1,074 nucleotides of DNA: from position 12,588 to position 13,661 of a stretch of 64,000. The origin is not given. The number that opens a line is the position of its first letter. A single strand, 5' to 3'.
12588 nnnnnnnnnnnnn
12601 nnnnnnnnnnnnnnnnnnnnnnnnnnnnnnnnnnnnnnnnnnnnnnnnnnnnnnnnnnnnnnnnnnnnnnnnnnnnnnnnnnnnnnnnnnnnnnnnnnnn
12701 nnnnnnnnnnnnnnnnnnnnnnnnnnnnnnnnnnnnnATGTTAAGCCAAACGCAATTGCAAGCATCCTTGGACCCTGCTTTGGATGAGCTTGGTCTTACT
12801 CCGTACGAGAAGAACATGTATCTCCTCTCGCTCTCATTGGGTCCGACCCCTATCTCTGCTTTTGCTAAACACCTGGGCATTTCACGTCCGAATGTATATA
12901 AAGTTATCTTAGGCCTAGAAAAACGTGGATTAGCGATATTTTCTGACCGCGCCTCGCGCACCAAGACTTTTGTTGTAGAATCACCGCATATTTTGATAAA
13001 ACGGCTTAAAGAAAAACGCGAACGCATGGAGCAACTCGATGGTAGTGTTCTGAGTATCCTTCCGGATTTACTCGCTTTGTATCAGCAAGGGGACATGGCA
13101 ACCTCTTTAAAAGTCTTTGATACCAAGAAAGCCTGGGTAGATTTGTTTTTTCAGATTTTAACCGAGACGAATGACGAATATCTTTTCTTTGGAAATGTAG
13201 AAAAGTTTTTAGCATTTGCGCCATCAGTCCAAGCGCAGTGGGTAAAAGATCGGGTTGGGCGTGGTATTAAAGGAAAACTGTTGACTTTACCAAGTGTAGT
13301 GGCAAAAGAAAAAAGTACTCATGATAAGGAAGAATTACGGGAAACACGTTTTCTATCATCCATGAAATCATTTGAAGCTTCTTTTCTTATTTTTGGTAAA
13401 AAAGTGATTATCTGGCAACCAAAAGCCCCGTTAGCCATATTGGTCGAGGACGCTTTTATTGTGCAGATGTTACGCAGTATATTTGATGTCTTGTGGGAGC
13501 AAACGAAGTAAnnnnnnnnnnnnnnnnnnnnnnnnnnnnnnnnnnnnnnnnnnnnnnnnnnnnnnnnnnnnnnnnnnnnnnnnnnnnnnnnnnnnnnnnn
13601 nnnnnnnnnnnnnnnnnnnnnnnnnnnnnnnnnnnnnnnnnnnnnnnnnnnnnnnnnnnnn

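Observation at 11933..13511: Near-perfect divergent consensus promoters linking a TrmB-family regulator to a two-gene operon of unknown function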

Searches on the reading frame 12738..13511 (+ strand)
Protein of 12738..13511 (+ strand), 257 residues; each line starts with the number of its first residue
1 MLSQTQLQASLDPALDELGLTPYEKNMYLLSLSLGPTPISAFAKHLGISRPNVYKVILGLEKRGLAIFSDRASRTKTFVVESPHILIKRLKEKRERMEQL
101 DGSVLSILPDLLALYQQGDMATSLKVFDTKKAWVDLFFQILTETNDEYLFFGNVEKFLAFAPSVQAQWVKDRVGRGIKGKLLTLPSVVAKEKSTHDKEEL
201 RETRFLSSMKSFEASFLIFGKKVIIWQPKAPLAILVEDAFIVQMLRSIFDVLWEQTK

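Call 4: search_protein_families(library=pfam, proteins=[window:12738-13511:+], max_evalue=1)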
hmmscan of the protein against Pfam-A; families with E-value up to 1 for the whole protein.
window:12738-13511:+ (257 aa): 8 families
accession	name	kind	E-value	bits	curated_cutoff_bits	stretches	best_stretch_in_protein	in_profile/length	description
PF01978.25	TrmB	-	4.2e-09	36.6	25.6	1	15-69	1-55/68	Sugar-specific transcriptional regulator TrmB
PF01047.28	MarR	-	0.0038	17.5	24.6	1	34-65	15-46/59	MarR family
PF08279.18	HTH_11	-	0.0038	17.5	25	1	29-71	8-50/55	HTH domain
PF13730.12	HTH_36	-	0.048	13.9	25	1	39-65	28-54/55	Helix-turn-helix domain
PF13518.12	HTH_28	-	0.11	13.1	25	1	38-66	14-42/52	Helix-turn-helix domain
PF02796.21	HTH_7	-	0.11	13.1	23.8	1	35-56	21-41/45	Helix-turn-helix domain of resolvase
PF12802.13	MarR_2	-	0.15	12.7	27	1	36-67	18-51/61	MarR family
PF09339.16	HTH_IclR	-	0.17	12.2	22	1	37-65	19-47/52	IclR helix-turn-helix domain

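Call 8: search_protein_families(library=ncbifam, proteins=[window:12738-13511:+], max_evalue=1)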
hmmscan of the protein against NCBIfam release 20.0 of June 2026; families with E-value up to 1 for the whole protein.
window:12738-13511:+ (257 aa): 9 families
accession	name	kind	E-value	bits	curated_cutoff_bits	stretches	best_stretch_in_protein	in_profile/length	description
NF047390.1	TransRegTrmBL1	equivalog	1.3e-05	24.3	650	1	15-93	10-86/341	HTH-type sugar sensing transcriptional regulator TrmBL1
NF040851.1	tran_reg_TrmB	equivalog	4.1e-05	22.9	600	1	11-102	7-97/338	HTH-type sugar-sensing transcriptional regulator TrmB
NF041141.1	tran_reg_TrmBL2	equivalog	0.0088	15.6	530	1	20-223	16-221/264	HTH-type transcriptional regulator TrmBL2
NF047392.1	TransRegTrmBHalo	equivalog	0.009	15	500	1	4-70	2-68/349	HTH-type sugar sensing transcriptional regulator TrmB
TIGR00122.1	birA_repr_reg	equivalog_domain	0.01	15.7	70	1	42-72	19-49/69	biotin operon repressor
NF008846.0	PRK11886.1-1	equivalog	0.07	12.4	353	1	41-90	22-68/312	bifunctional biotin--[acetyl-CoA-carboxylase] ligase/biotin operon repressor BirA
TIGR01884.1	cas_HTH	subfamily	0.12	11.7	60.2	1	32-65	151-185/202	CRISPR-associated CARF protein Csa3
NF007339.0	PRK09834.1-1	equivalog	0.13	11.5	299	1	35-74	37-76/271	DNA-binding transcriptional regulator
NF033577.2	transpos_IS481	equivalog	0.14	11.6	224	1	37-78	14-55/284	IS481 family transposase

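Call 9: search_protein_families(library=padloc, proteins=[window:12738-13511:+], max_evalue=1)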
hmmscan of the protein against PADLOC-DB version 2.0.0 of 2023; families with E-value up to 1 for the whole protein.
window:12738-13511:+ (257 aa): 3 families
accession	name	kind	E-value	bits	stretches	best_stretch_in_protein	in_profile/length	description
PDLC01438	Csa3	-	0.00021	19.5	1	30-140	154-262/305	"CAS-I,CAS-II,CAS-III,CAS-IV,CAS-V,CAS-VI; associated_signaling"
PDLC01268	CasR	-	0.013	13.5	1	26-67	126-168/179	"CAS-I,CAS-II,CAS-III,CAS-IV,CAS-V,CAS-VI; associated_signaling"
PDLC01434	CasR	-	0.032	12.1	1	26-65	130-170/191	"CAS-I,CAS-II,CAS-III,CAS-IV,CAS-V,CAS-VI; associated_signaling"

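Call 10: search_protein_families(library=phrogs, proteins=[window:12738-13511:+], max_evalue=1)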
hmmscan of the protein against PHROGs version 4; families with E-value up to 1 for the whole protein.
window:12738-13511:+ (257 aa): 3 families
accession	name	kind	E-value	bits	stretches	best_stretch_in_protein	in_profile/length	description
phrog_186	-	DNA, RNA and nucleotide metabolism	0.32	11.6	1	27-92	48-118/308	DnaD-like helicase loader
phrog_925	-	DNA, RNA and nucleotide metabolism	0.38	11.6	1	38-62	19-43/67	HTH DNA binding protein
phrog_678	-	DNA, RNA and nucleotide metabolism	0.44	11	1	39-67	88-116/346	replication initiation O-like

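Call 16: find_homologous_proteins(query=window:12738-13511:+, max_evalue=0.001)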
Query window:12738-13511:+ (257 aa): 250 proteins with E <= 0.001 among 1709 candidates; the best 120 are listed.
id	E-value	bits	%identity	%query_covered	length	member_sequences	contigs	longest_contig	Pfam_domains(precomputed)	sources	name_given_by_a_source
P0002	5.0e-162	555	100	100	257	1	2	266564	PF01978.26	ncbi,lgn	-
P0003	9.9e-142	489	87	100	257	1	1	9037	PF01978.26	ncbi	-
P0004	3.4e-138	477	84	100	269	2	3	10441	PF01978.26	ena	-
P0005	1.5e-131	455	82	99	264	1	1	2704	PF01978.26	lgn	-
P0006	3.7e-130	451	79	99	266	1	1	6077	PF01978.26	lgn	-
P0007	4.4e-124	431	74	100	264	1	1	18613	PF01978.26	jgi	jgi:sugar-specific transcriptional regulator TrmB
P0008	4.2e-120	418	73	100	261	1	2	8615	PF01978.26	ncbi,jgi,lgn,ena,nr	ncbi:hypothetical protein FJZ48_02415 [Candidatus Uhrbacteria bacterium]|nr:hypothetical protein [Ca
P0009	3.8e-115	401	68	100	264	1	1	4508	PF01978.26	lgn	-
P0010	3.7e-113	395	72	98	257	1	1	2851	PF01978.26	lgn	-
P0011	1.3e-102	360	61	100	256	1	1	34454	PF01978.26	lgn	-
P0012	1.1e-101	357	66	100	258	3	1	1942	PF01978.26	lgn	-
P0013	4.8e-100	352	64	99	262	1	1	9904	PF01978.26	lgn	-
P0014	5.9e-100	352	65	98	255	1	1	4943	PF01978.26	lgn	-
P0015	1.1e-99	351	64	100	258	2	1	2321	PF01978.26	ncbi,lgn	-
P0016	9.0e-99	348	64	98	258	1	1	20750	PF01978.26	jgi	jgi:sugar-specific transcriptional regulator TrmB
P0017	1.6e-98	347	61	100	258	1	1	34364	PF01978.26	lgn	-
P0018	1.8e-82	295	54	100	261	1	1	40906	PF01978.26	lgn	-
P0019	1.9e-82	294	56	100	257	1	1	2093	PF01978.26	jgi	jgi:biotin operon repressor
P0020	2.7e-80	287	56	100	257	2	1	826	PF01978.26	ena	-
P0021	3.6e-74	267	50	99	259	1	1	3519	PF01978.26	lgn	-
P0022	1.5e-73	265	48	100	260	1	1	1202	PF01978.26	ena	-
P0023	3.9e-73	264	49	100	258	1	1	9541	PF01978.26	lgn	-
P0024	9.5e-73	263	47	100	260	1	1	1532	PF01978.26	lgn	-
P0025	7.1e-72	260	48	100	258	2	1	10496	PF01978.26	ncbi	-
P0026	3.3e-71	258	48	98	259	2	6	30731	PF01978.26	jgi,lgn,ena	jgi:HTH-type transcriptional regulator, sugar sensing transcriptional regulator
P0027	5.1e-71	257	48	100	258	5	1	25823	PF01978.26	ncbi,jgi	jgi:sugar-specific transcriptional regulator TrmB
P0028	5.3e-71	257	51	99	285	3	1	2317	PF01978.26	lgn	-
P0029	9.4e-71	256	48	100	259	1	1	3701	PF01978.26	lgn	-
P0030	9.9e-71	256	47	100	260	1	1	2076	PF01978.26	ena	-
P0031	1.3e-70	256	46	99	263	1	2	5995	PF01978.26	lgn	-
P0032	1.6e-70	255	46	100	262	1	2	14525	PF01978.26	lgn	-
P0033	2.1e-70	255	47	100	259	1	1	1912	PF01978.26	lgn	-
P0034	3.3e-70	254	48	100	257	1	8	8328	PF01978.26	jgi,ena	-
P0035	5.9e-70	254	47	100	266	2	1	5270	PF01978.26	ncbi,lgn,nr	ncbi:MAG: hypothetical protein HY092_03035 [Candidatus Kerfeldbacteria bacterium]|nr:hypothetical pr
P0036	6.6e-70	253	46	98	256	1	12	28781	PF01978.26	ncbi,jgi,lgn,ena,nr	ncbi:MAG: Transcriptional regulator, TrmB [uncultured bacterium]|nr:MAG: Transcriptional regulator, 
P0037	8.6e-70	253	48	100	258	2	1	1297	PF01978.26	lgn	-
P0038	8.7e-70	253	47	100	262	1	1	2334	PF01978.26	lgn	-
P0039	9.8e-70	253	46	100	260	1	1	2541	PF01978.26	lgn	-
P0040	1.0e-69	253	46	100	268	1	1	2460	PF01978.26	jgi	jgi:sugar-specific transcriptional regulator TrmB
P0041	1.0e-69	253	48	100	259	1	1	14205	PF01978.26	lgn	-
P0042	1.4e-69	252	47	100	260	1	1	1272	PF01978.26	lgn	-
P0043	1.7e-69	252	49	98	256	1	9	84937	PF01978.26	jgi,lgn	-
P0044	1.9e-69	252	48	98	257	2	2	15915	PF01978.26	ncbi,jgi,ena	-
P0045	2.2e-69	252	45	100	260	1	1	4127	PF01978.26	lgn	-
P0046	2.7e-69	251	48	98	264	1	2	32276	PF01047.29,PF01978.26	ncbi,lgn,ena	-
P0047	2.9e-69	251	47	99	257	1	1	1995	PF01978.26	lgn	-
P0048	3.5e-69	251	47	100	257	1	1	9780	PF01978.26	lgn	-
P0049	3.8e-69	251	48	100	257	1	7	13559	PF01978.26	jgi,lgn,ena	-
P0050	5.8e-69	250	49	98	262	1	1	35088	PF01978.26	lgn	-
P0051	6.0e-69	250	48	100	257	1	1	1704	PF01978.26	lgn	-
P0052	6.7e-69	250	45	100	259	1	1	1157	PF01978.26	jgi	-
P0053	1.1e-68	249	48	100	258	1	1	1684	PF01978.26,PF09339.17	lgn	-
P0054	1.2e-68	249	45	99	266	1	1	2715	PF01978.26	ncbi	-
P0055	1.4e-68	249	46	100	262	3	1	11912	PF01978.26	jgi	jgi:sugar-specific transcriptional regulator TrmB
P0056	1.5e-68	249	46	98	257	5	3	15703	PF01047.29,PF01978.26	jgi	jgi:HTH-type transcriptional regulator, sugar sensing transcriptional regulator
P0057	1.6e-68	249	48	98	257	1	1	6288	PF01978.26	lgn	-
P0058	1.7e-68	249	45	100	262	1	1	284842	PF01978.26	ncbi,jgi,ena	ncbi:MAG: helix-turn-helix domain-containing protein [Candidatus Uhrbacteria bacterium]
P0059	1.9e-68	249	47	98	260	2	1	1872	PF01978.26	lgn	-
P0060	1.9e-68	249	49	98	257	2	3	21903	PF01047.29,PF01978.26,PF13518.13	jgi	jgi:sugar-specific transcriptional regulator TrmB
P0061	2.4e-68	248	47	98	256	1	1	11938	PF01978.26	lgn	-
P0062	2.6e-68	248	46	100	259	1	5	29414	PF01978.26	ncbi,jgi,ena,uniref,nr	ncbi:MAG: Transcriptional regulator, TrmB [Candidatus Uhrbacteria bacterium GW2011_GWA2_53_10]|unire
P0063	2.9e-68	248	47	100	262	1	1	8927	PF01978.26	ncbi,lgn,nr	ncbi:hypothetical protein HY621_01890 [Candidatus Uhrbacteria bacterium]|nr:hypothetical protein [Ca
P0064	3.0e-68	248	45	100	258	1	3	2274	PF01978.26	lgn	-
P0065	3.7e-68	248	46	98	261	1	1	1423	PF01978.26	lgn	-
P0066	3.9e-68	248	46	100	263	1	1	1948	PF01978.26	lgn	-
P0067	4.2e-68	248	46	100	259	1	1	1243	PF01978.26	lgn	-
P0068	5.5e-68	247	45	100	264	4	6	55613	PF01978.26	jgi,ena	-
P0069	6.4e-68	247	47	100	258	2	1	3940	PF01978.26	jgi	-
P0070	6.6e-68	247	47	100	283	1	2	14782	PF01978.26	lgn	-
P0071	7.3e-68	247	46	98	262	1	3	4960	PF01978.26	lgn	-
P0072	8.3e-68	247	46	99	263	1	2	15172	PF01978.26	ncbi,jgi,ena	-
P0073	8.5e-68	246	46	100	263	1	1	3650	PF01978.26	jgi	jgi:HTH-type transcriptional regulator, sugar sensing transcriptional regulator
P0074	8.7e-68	246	47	98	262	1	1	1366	PF01978.26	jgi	jgi:sugar-specific transcriptional regulator TrmB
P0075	9.0e-68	246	47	100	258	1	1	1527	PF01978.26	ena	-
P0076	1.2e-67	246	47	99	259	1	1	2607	PF01978.26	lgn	-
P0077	1.2e-67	246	43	100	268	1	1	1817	PF01978.26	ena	-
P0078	1.3e-67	246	47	100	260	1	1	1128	PF01978.26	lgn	-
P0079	1.6e-67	246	44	100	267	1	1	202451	PF01978.26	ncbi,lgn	-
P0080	1.6e-67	246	45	99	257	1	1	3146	PF01978.26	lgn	-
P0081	1.6e-67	246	45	100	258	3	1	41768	PF01978.26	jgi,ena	-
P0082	1.6e-67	246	45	98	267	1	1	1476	PF01978.26,PF13518.13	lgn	-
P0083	2.2e-67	245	44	100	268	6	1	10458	PF01978.26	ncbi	-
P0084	2.4e-67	245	46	100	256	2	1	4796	PF01978.26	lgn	-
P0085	2.4e-67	245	47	100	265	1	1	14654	PF01978.26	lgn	-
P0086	3.4e-67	245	44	99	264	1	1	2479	PF01978.26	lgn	-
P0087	6.3e-67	244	47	100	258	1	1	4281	PF01978.26,PF09339.17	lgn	-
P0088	7.8e-67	243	47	100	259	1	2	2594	PF01978.26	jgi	-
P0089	1.2e-66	243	49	98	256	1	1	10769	PF01978.26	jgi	jgi:sugar-specific transcriptional regulator TrmB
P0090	1.7e-66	242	48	100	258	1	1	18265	PF01047.29,PF01978.26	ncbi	-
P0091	1.7e-66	242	45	100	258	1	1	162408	PF01978.26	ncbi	-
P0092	2.0e-66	242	45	100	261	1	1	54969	PF01978.26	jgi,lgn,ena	-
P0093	2.1e-66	242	46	100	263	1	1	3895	PF01978.26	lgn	-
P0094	2.5e-66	242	46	99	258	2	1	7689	PF01978.26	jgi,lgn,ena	-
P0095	2.7e-66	242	46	99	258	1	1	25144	PF01978.26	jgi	jgi:HTH-type transcriptional regulator, sugar sensing transcriptional regulator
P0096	2.7e-66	242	46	97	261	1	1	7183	PF01978.26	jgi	jgi:sugar-specific transcriptional regulator TrmB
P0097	4.3e-66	241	48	99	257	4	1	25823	PF01047.29,PF01978.26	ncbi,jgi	jgi:sugar-specific transcriptional regulator TrmB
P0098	4.9e-66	241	46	100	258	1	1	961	PF01978.26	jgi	-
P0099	5.1e-66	241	46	100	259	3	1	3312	PF01978.26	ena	-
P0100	5.6e-66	241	48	99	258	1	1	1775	PF01978.26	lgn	-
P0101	6.0e-66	240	45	99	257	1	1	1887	PF01978.26,PF09339.17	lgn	-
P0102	6.7e-66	240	45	99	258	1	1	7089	PF01978.26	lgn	-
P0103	7.1e-66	240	46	100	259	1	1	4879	PF01978.26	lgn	-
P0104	1.1e-65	240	45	100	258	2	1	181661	PF01978.26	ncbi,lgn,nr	ncbi:hypothetical protein KBD34_00545 [Patescibacteria group bacterium]|nr:hypothetical protein [Pat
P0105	1.3e-65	239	48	95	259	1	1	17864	PF01978.26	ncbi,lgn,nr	ncbi:MAG: helix-turn-helix domain-containing protein [Candidatus Uhrbacteria bacterium]|nr:helix-tur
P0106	1.5e-65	239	44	99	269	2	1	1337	PF01978.26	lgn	-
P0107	1.6e-65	239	43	100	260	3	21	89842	PF01978.26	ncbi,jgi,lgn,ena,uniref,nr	ncbi:MAG: hypothetical protein COX80_03690 [Candidatus Magasanikbacteria bacterium CG_4_10_14_0_2_um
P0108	1.9e-65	239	44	98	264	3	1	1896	PF01978.26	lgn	-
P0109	2.8e-65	238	45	100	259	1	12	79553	PF01978.26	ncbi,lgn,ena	-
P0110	2.8e-65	238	45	98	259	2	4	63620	PF01978.26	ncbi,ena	-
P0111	3.9e-65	238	45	99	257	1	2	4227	PF01978.26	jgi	-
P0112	4.3e-65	238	48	98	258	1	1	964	PF01978.26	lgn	-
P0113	4.9e-65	237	48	100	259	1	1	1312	PF01978.26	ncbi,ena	-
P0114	6.6e-65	237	45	98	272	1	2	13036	PF01978.26,PF09339.17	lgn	-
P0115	7.7e-65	237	45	100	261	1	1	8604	PF01978.26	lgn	-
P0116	8.4e-65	237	44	99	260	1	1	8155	PF01978.26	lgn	-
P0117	9.9e-65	236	45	100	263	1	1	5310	PF01047.29,PF01978.26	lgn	-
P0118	1.1e-64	236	46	100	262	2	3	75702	PF01978.26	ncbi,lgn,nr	ncbi:hypothetical protein KBD61_04270 [Patescibacteria group bacterium]|nr:hypothetical protein [Pat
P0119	1.1e-64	236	44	100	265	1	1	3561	PF01978.26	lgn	-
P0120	1.1e-64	236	45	98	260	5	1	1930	PF01978.26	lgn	-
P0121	1.2e-64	236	45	99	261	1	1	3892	PF01978.26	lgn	-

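Call 17: find_encoding_contigs(protein=P0003, flank=6000, max_places=2)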
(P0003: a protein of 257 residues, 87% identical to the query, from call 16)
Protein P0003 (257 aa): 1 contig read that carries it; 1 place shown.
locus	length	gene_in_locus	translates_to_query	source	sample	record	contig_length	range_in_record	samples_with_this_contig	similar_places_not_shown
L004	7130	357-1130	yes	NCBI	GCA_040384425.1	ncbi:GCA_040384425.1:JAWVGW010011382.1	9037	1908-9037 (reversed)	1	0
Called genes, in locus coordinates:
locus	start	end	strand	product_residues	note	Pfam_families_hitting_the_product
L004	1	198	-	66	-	?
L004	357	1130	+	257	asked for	PF01978:TrmB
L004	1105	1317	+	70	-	-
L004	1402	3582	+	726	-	PF17854:FtsK_alpha, PF01580:FtsK_SpoIIIE, PF09397:FtsK_gamma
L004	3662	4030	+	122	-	PF09136:Glucodextran_B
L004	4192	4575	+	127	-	-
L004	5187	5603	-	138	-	-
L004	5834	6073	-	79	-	-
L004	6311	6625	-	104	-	-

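Call 18: find_encoding_contigs(protein=P0004, flank=6000, max_places=2)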
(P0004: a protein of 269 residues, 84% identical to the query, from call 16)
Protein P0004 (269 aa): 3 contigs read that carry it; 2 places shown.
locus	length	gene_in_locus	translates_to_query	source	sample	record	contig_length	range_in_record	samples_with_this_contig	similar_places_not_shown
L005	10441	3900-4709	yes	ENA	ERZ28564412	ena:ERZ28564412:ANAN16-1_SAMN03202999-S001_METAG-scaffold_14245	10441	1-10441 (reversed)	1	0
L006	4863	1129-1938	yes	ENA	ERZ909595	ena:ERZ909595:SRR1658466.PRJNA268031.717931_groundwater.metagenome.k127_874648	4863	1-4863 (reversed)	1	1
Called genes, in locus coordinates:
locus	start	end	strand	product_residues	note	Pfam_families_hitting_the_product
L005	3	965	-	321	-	?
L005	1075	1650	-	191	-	PF00561:Abhydrolase_1 (weak), PF06821:Ser_hydrolase, PF12697:Abhydrolase_6 (weak)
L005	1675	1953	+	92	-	-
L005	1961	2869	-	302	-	-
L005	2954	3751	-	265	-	-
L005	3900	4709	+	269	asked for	PF01978:TrmB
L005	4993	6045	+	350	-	PF02661:Fic, PF12802:MarR_2 (faint), PF22168:DIP2311-like_C (weak)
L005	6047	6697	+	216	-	PF07929:PRiA4_ORF3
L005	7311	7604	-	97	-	-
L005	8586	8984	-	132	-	-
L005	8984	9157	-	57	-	-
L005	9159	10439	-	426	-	?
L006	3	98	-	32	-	?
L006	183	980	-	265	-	-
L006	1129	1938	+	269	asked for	PF01978:TrmB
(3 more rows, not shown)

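Call 19: find_encoding_contigs(protein=P0007, flank=6000, max_places=2)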
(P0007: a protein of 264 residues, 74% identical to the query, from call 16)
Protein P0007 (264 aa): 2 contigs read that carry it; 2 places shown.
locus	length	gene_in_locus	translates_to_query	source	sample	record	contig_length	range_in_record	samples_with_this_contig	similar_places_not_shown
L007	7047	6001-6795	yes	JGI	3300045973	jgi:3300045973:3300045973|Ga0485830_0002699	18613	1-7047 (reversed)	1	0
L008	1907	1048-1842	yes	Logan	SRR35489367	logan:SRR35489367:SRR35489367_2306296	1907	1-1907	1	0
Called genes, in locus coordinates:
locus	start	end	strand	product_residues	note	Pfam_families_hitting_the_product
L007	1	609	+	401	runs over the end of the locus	PF02646:RmuC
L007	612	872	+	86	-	PF01649:Ribosomal_S20p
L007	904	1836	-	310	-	PF21694:DNA_pol3_delta_C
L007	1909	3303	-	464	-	PF01979:Amidohydro_1, PF07969:Amidohydro_3 (weak)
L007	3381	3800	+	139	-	-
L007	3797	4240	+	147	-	-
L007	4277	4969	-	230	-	PF00702:Hydrolase, PF12710:HAD (weak), PF13419:HAD_2, PF13242:Hydrolase_like (weak)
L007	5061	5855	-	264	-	-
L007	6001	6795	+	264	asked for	PF01978:TrmB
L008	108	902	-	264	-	-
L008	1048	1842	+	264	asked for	PF01978:TrmB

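Call 33: find_related_loci(query=A2, collection=genome_contigs, flank=4000)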
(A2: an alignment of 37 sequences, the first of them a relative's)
Query A2 (257 aa) in genome_contigs; peptide patterns used: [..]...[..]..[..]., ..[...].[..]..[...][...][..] (x = any residue, [..] = any of these).
140 stretches matched a pattern; 63 encode a relative of the query (tblastn E <= 1e-3); 62 distinct loci.
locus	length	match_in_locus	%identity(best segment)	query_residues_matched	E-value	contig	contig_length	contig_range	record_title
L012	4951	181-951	73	1-257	8e-128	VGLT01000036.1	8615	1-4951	MAG: Candidatus Uhrbacteria bacterium isolate M_DeepCast_50m_m1_090 M_DeepCast_50m_m1_090_Ga0194121_10015048, whole geno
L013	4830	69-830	50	1-253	3e-79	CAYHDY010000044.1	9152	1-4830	MAG TPA_asm: uncultured Gammaproteobacteria bacterium isolate ERP119702_co1_211 genome assembly, contig: NODE_10396_leng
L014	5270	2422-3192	47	2-257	4e-78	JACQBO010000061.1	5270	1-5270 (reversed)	MAG: Candidatus Kerfeldbacteria bacterium isolate NC_groundwater_944_Pr1_S-0.2um_54_28 Montesol18-Sp2_coassembly_scaffol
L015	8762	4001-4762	46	1-253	2e-77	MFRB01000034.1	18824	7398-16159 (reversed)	MAG: Candidatus Magasanikbacteria bacterium RIFOXYD12_FULL_33_17 rifoxyd3_full_scaffold_1731, whole genome shotgun seque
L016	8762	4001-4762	48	1-253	1e-76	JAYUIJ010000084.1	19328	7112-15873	MAG: Candidatus Kerfeldbacteria bacterium isolate GFS_8656 GFS_8656_83, whole genome shotgun sequence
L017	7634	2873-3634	46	1-253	1e-75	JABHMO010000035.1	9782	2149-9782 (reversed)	MAG: Candidatus Falkowbacteria bacterium isolate SI037S2_bin7 k141_1043042, whole genome shotgun sequence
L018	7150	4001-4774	47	1-257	2e-75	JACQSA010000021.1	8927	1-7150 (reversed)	MAG: Candidatus Uhrbacteria bacterium isolate NC_groundwater_1373_Ag_S-0.2um_44_41 S_p2_S4_coassembly_k141_1640707, whol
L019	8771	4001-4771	45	1-256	3e-75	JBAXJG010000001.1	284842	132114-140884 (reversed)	MAG: Candidatus Uhrbacteria bacterium isolate ELA369 MAG369_1, whole genome shotgun sequence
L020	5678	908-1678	47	1-256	5e-75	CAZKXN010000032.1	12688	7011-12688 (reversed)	MAG TPA_asm: uncultured Gammaproteobacteria bacterium isolate binchicken_co266_140 genome assembly, contig: NODE_8648_le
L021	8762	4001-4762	46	1-253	2e-74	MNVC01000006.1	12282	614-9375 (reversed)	MAG: Candidatus Magasanikbacteria bacterium CG1_02_32_51 cg1_0.2_scaffold_10188_c, whole genome shotgun sequence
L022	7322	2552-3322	46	2-257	2e-74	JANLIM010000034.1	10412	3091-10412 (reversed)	MAG: Candidatus Zambryskiibacteriota bacterium isolate S40-15 k99_511437, whole genome shotgun sequence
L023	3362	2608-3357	49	6-254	1e-74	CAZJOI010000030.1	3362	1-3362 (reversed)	MAG TPA_asm: uncultured Bdellovibrionales bacterium isolate SRP192927_co1_264 genome assembly, contig: NODE_90162_length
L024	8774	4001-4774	44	1-257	3e-73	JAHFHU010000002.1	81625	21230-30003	MAG: Candidatus Magasanikiibacteriota bacterium isolate nzgw346 NODE_329_length_81626_cov_4.073308, whole genome shotgun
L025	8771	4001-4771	45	1-257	5e-73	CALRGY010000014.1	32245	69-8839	MAG: Candidatus Uhrbacteria bacterium isolate TrH-25oct19-103 genome assembly, contig: TrH-25oct19-C2387, whole genome s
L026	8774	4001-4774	45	1-257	3e-73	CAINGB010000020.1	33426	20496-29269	Candidatus Uhrbacteria bacterium isolate LJ_bin-3226 genome assembly, contig: bin-3226:20/48, whole genome shotgun seque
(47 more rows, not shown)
